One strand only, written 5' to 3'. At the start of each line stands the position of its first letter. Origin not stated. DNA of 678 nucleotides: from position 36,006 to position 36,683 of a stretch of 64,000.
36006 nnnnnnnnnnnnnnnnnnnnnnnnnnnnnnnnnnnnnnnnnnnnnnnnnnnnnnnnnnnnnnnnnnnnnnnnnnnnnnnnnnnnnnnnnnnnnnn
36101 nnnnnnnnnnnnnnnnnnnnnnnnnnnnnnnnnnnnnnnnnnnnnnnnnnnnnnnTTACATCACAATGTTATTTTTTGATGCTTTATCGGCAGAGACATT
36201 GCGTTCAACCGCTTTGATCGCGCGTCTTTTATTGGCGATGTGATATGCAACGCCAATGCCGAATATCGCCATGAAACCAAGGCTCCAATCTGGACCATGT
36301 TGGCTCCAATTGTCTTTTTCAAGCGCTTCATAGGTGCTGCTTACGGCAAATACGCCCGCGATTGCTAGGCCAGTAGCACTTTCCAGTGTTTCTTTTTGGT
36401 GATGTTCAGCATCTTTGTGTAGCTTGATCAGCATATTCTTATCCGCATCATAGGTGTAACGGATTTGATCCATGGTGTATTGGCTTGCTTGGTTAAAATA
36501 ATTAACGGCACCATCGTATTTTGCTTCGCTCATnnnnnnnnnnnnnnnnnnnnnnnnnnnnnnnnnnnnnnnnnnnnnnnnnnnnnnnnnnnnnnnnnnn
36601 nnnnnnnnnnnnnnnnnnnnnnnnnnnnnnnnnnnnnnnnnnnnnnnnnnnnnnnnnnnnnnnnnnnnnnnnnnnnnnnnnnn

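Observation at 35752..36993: Tandem triplication of an unrecognised ~125-aa two-TM protein family with its own promoter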

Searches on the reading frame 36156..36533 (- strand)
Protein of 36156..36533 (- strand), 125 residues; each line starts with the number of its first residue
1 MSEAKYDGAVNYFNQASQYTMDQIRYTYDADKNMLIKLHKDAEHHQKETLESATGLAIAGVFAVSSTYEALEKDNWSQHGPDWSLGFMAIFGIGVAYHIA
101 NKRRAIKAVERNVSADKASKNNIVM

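Call 3: search_protein_families(library=pfam, proteins=[window:36156-36533:-], max_evalue=1)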
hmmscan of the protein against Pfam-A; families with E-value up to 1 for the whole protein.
window:36156-36533:- (125 aa): 0 families

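Call 4: search_protein_families(library=ncbifam, proteins=[window:36156-36533:-], max_evalue=1)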
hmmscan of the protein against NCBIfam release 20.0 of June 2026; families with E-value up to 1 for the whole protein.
window:36156-36533:- (125 aa): 3 families
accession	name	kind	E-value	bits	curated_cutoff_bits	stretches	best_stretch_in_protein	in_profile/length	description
NF008979.1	PRK12325.1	exception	0.059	12.2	550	1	14-99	240-323/437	proline--tRNA ligase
NF053845.1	CoaP_CTERM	equivalog_domain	0.081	12.6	35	0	84-105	14-35/35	choice-of-anchor protein CoaP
TIGR04179.1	rhombo_lipo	equivalog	0.1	11.9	150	1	14-66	94-144/259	rhombotarget lipoprotein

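Call 6: find_homologous_proteins(query=window:36156-36533:-, max_evalue=0.01)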
Query window:36156-36533:- (125 aa): 4 proteins with E <= 0.01 among 7 candidates.
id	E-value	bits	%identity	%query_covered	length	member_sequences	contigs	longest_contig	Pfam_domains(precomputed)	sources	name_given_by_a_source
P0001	1.1e-74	266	98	100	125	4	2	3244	-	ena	-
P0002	5.6e-43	164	60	100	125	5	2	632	-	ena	-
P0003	7.0e-21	92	48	95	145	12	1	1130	-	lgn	-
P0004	7.7e-15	73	41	95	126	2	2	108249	-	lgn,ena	-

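Call 7: search_protein_families(library=phrogs, proteins=[window:36156-36533:-], max_evalue=1)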
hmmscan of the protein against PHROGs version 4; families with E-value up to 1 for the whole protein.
window:36156-36533:- (125 aa): 2 families
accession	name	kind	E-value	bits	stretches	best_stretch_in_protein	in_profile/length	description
phrog_21677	-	unknown function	0.31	11.9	1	21-64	3-45/74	-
phrog_37784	-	unknown function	0.62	10.8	1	23-34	19-30/48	-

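Call 8: search_protein_families(library=padloc, proteins=[window:36156-36533:-], max_evalue=1)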
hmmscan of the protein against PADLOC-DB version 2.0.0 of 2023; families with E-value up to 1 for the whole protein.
window:36156-36533:- (125 aa): 0 families

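Call 14: find_encoding_contigs(protein=P0004, flank=10000, max_places=4)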
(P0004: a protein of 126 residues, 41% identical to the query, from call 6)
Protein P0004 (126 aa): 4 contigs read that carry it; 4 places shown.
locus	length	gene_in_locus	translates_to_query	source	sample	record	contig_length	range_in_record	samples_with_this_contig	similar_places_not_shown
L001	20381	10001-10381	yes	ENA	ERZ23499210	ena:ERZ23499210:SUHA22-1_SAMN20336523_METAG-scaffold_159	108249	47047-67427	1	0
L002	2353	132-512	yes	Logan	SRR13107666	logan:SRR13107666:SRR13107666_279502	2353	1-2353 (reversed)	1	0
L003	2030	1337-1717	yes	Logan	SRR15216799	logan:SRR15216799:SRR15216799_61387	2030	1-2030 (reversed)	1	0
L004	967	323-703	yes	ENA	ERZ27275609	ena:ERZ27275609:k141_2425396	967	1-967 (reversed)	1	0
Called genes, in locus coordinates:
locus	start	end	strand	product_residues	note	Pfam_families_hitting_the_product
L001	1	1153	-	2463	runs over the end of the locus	PF19116:DUF5801 (weak), PF17803:Cadherin_4 (weak), PF17963:Big_9 (weak), PF17803:Cadherin_4 (weak), PF17803:Cadherin_4, PF17963:Big_9, PF13519:VWA_2, PF00353:HemolysinCabind, +3 more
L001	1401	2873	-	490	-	PF00171:Aldedh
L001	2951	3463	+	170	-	PF00072:Response_reg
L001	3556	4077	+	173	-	-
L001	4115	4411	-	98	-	PF28014:IcmT_2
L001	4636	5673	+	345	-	PF14027:Questin_oxidase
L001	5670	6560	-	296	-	PF08543:Phos_pyr_kin, PF00294:PfkB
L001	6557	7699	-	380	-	PF13439:Glyco_transf_4, PF13579:Glyco_trans_4_4 (weak), PF00534:Glycos_transf_1, PF13692:Glyco_trans_1_4, PF20706:GT4-conflict (weak)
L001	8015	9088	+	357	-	PF00268:Ribonuc_red_sm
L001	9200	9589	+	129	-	-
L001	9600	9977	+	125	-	-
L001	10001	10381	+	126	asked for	-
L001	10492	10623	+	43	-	PF08085:Entericidin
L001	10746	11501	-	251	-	PF02562:PhoH, PF13604:AAA_30, PF13245:AAA_19, PF13401:AAA_22 (weak)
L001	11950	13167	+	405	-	PF00291:PALP, PF01842:ACT (faint), PF13291:ACT_4 (weak)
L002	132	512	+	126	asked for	-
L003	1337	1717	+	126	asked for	-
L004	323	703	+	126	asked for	-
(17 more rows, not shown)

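Call 15: find_encoding_contigs(protein=P0003, flank=10000, max_places=4)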
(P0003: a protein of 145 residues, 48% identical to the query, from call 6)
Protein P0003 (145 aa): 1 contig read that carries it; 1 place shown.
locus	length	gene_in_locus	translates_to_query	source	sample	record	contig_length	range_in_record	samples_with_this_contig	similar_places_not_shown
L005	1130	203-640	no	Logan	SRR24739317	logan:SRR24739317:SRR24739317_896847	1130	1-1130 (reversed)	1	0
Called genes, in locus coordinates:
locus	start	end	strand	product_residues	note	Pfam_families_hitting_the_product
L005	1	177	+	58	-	?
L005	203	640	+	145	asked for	-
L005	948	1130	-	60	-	?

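Call 16: find_related_loci(query=A2, collection=genome_contigs, flank=10000)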
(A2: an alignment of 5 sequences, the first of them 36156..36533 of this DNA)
Query A2 (125 aa) in genome_contigs; peptide patterns used: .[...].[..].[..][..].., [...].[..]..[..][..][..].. (x = any residue, [..] = any of these).
137 stretches matched a pattern; 1 encode a relative of the query (tblastn E <= 1e-3); 1 distinct loci.
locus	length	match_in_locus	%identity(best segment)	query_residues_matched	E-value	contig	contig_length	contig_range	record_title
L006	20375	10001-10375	61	1-125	5e-51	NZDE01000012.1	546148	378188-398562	MAG: Alphaproteobacteria bacterium isolate ARS11 MHASMcontig_310015, whole genome shotgun sequence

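Call 19: search_protein_representatives(alignment_id=A2)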
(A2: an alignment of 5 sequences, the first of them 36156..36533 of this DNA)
Query: 5 sequences, 125 profile positions. Proteins with E-value up to 0.001 (for the whole library): 13; up to 1e-10: 7; up to 1e-30: 4. The best 13 are listed.
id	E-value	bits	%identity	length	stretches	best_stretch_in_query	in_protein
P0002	3.4e-57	208.1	-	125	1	1-125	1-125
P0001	5.6e-57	207.4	-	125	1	1-125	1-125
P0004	8.2e-53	193.9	-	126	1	1-125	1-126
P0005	7.2e-41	155.3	-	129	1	1-124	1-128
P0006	1.1e-25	106.3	-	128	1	1-125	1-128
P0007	1.4e-21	93.0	-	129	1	3-125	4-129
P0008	4.6e-14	68.7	-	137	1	5-122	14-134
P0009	1.9e-10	57.0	-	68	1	3-61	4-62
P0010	6.7e-10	55.3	-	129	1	3-122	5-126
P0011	3.8e-09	52.9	-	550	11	17-46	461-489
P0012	5.8e-07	45.8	-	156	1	13-115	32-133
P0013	2.3e-05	40.6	-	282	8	20-49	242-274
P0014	4.8e-05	39.6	-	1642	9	29-89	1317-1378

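Call 22: find_encoding_contigs(protein=P0006, flank=6000, max_places=3)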
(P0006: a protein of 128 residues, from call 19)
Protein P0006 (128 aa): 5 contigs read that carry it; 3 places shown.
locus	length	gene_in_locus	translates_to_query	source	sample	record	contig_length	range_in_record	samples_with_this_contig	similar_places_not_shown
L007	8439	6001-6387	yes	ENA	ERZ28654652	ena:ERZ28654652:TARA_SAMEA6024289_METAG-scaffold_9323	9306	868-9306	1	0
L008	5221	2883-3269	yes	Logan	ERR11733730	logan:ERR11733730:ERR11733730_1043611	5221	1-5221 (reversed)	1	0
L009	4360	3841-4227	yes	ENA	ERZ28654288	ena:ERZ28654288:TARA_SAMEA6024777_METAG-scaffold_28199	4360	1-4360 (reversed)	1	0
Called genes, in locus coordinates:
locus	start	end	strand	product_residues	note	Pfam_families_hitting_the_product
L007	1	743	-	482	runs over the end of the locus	PF00171:Aldedh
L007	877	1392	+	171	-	PF00072:Response_reg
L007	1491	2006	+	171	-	-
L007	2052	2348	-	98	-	PF28014:IcmT_2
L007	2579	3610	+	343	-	PF14027:Questin_oxidase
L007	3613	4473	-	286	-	PF08543:Phos_pyr_kin, PF00294:PfkB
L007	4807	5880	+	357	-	PF00268:Ribonuc_red_sm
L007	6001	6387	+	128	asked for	-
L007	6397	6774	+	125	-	-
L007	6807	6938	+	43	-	PF08085:Entericidin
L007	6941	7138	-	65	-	-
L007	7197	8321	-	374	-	-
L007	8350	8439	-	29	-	?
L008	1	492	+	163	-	?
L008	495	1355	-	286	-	PF08543:Phos_pyr_kin, PF00294:PfkB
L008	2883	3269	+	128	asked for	-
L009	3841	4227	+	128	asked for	-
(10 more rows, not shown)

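Call 23: find_encoding_contigs(protein=P0007, flank=6000, max_places=3)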
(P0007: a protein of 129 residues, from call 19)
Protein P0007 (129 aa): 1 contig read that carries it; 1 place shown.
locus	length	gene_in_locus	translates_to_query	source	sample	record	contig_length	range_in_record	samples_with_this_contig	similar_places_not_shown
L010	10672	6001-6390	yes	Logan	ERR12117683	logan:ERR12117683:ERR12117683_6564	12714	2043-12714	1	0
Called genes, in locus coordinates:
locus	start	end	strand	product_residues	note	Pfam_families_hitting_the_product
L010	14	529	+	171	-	PF00072:Response_reg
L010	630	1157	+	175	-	-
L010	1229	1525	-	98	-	PF28014:IcmT_2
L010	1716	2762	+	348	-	PF14027:Questin_oxidase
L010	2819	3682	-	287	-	PF08543:Phos_pyr_kin, PF00294:PfkB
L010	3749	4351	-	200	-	PF12796:Ank_2 (faint), PF13637:Ank_4 (weak)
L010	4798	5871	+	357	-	PF00268:Ribonuc_red_sm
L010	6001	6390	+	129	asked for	-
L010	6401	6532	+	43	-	PF08085:Entericidin (weak)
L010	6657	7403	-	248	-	PF02562:PhoH, PF13245:AAA_19, PF13604:AAA_30, PF13401:AAA_22 (weak)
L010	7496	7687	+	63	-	-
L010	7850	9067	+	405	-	PF00291:PALP, PF13291:ACT_4 (weak)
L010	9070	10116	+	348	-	PF08468:MTS_N, PF05175:MTS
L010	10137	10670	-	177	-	?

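Call 24: find_encoding_contigs(protein=P0008, flank=6000, max_places=3)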
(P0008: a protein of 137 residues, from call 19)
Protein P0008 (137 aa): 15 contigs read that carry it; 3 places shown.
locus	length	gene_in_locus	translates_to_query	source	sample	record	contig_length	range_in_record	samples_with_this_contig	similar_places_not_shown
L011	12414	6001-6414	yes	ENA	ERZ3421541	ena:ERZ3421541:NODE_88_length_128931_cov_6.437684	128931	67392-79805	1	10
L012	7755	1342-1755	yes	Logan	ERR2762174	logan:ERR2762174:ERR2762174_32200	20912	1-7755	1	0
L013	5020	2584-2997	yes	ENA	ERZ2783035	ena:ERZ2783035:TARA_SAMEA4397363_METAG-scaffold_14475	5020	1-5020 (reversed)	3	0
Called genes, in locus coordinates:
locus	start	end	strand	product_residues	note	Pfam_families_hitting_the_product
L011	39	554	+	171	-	PF00072:Response_reg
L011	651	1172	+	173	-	-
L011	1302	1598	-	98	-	PF28014:IcmT_2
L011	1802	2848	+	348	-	PF14027:Questin_oxidase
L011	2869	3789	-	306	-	PF08543:Phos_pyr_kin, PF00294:PfkB (faint)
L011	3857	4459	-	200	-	PF12796:Ank_2 (faint), PF13637:Ank_4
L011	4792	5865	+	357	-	PF00268:Ribonuc_red_sm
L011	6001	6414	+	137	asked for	-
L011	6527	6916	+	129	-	-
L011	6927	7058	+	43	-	-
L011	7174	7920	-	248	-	PF02562:PhoH, PF13245:AAA_19, PF13604:AAA_30, PF13401:AAA_22 (weak)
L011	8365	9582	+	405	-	PF00291:PALP, PF13291:ACT_4 (weak)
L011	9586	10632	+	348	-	PF08468:MTS_N, PF05175:MTS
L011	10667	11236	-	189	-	-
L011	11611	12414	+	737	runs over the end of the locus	PF00141:peroxidase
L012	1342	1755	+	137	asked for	-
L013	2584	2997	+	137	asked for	-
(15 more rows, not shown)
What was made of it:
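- On Holins: Neighbours are nrdB, ecn, phoH, ilvA-like, a glycosyltransferase and PfkB in all lineages (calls 14, 22-24).
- The architecture also differs: a hairpin followed by a tail, rather than a C-terminal anchor. ecn is kept 10-32 nt downstream in the lineages with fewer copies (calls 22-24).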

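Call 25: find_encoding_contigs(protein=P0012, flank=8000, max_places=4)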
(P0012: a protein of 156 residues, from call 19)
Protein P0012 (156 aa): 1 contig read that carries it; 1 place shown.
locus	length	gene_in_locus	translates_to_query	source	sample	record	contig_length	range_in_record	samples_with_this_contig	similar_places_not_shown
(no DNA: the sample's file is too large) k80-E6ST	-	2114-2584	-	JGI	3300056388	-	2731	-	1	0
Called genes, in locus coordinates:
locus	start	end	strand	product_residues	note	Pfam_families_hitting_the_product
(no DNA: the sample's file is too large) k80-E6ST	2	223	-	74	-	?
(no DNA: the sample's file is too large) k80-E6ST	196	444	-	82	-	-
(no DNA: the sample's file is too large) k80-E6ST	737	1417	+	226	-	-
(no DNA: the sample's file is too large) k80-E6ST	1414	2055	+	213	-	-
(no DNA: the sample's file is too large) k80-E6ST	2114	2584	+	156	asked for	-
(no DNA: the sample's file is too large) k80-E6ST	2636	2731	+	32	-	?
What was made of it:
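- The most distant member, P0012, lies in a different neighbourhood whose downstream gene could not be read (call 25).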

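Call 67: predict_structure(alignment_id=A7)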
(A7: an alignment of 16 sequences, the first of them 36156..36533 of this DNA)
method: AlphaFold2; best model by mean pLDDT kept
length: 125 residues; sequences in the alignment: 16
mean_pLDDT: 53.1   pTM: 0.34
mean pLDDT of the five models: 53.1, 49.9, 48.6, 46.9, 41.0
residues with pLDDT >= 90: 0; 70-90: 1; 50-70: 70; < 50: 54
segments of 3 or more residues with pLDDT < 50: 45-71, 73-76, 78-87, 118-125
pLDDT, mean of each block of 10 residues (from residue 1): 64 62 66 65 48 42 47 48 47 52 52 52 38
secondary structure, 60 per line:
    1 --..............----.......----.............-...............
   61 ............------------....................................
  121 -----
elements in order: H3-16 H21-27 H32-44 H46-72 H85-120

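Call 75: find_homologous_proteins(query=P0012, max_evalue=0.01)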
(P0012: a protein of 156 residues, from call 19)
Query P0012 (156 aa): 1 proteins with E <= 0.01 among 123 candidates.
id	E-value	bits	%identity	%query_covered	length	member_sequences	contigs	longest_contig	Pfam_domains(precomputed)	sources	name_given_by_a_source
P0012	4.4e-97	340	100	100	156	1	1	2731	-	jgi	jgi:hypothetical protein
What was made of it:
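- Tried and rejected: It is a singleton, and its contig DNA is unavailable, so I could not see whether an ecn gene follows it (calls 25, 75).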
